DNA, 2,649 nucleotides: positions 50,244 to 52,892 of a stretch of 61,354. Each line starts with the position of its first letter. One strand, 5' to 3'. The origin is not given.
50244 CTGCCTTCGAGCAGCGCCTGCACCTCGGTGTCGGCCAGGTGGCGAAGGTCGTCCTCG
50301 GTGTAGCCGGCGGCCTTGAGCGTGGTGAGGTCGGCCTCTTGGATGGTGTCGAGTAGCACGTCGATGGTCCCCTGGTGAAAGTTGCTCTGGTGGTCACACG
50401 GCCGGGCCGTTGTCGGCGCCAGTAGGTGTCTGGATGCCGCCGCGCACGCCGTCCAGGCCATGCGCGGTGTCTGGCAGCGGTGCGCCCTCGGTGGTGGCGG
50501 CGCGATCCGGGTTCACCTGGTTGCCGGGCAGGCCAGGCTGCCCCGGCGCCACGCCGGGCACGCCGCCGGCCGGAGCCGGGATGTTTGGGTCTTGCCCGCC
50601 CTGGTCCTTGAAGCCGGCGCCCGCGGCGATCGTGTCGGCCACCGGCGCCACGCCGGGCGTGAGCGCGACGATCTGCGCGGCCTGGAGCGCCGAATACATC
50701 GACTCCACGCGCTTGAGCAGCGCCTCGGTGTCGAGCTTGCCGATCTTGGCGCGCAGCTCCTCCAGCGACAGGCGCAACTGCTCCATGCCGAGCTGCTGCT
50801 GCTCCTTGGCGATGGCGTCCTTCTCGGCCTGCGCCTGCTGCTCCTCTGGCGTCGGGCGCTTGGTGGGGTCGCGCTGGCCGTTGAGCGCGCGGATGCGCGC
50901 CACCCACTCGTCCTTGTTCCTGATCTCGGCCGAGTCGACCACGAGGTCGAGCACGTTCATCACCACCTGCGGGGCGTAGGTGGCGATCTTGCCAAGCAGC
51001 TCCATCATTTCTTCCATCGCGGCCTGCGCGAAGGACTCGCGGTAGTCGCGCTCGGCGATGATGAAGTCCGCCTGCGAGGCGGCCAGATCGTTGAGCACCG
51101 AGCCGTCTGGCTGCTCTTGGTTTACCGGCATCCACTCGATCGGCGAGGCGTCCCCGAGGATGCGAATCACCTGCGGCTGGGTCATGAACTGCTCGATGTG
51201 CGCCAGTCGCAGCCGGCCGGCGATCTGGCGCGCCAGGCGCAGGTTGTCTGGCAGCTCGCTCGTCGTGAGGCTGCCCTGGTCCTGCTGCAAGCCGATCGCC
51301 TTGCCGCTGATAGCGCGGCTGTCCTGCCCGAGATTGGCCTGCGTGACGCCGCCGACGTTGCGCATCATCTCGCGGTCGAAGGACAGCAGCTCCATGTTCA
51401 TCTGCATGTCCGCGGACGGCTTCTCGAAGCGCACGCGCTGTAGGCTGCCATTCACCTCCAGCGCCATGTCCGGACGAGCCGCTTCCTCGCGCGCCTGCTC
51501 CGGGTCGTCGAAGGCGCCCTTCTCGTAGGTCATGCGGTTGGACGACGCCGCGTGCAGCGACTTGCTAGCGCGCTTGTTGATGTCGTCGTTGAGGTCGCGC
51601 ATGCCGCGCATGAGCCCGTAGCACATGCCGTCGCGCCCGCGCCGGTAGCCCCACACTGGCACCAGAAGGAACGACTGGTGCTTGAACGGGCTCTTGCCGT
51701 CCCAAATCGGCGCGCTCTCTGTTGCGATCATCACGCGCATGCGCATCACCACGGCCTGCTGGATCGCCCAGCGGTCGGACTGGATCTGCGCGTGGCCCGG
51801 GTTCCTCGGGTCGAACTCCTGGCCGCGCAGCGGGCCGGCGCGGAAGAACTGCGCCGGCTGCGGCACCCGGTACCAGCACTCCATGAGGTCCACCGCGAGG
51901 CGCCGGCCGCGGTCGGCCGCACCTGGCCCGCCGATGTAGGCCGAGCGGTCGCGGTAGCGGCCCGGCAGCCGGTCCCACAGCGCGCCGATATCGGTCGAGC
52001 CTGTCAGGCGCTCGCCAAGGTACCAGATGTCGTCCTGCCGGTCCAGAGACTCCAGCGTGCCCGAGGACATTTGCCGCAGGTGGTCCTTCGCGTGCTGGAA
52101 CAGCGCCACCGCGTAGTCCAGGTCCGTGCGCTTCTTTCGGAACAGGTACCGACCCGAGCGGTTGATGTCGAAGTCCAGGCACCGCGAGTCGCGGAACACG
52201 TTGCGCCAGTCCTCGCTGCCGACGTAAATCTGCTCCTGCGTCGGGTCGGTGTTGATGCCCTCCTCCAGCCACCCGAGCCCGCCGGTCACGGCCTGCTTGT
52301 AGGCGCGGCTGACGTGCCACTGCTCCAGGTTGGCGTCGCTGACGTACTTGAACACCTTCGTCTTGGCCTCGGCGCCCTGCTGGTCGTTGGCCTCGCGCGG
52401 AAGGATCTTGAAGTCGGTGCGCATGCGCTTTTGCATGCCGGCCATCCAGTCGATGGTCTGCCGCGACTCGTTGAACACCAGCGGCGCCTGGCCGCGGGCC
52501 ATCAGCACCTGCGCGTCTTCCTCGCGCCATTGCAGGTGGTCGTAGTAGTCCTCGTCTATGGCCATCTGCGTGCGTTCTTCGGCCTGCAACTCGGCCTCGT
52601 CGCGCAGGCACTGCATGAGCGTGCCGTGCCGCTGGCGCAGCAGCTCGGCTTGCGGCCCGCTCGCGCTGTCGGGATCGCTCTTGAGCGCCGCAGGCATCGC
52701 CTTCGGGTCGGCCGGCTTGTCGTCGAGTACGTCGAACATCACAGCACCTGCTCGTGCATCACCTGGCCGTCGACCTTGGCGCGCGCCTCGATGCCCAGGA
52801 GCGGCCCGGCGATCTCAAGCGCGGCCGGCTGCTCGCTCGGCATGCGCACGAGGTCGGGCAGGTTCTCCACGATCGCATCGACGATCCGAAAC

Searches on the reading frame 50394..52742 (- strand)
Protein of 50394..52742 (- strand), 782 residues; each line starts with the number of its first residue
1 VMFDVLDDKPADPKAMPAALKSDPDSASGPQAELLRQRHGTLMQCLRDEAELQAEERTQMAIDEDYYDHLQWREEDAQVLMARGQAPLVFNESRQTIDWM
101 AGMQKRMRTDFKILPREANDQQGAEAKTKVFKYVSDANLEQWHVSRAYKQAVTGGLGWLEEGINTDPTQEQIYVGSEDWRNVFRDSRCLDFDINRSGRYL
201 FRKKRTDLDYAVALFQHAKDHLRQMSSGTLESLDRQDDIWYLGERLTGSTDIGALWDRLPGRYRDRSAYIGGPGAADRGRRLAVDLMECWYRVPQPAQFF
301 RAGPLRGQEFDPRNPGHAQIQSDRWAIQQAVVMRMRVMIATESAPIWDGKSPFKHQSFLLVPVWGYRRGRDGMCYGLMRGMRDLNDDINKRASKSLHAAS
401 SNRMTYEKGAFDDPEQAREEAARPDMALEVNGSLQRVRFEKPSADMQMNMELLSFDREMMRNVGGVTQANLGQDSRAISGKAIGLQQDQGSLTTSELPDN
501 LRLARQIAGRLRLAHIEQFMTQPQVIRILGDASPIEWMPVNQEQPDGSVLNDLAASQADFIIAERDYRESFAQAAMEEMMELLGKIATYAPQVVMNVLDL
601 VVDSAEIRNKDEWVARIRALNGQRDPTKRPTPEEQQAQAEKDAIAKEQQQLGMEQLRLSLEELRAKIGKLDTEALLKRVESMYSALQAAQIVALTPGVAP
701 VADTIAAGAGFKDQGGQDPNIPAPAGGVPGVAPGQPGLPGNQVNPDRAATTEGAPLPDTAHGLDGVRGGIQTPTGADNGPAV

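Call 11: search_protein_families(library=pfam, proteins=[window:50394-52742:-], max_evalue=0.01)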
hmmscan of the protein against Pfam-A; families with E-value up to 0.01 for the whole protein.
window:50394-52742:- (782 aa): 1 family
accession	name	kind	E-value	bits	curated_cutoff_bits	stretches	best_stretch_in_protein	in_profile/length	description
PF16510.12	P22_portal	-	5.2e-138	461.6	26.1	1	46-669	4-593/594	Phage P22-like portal protein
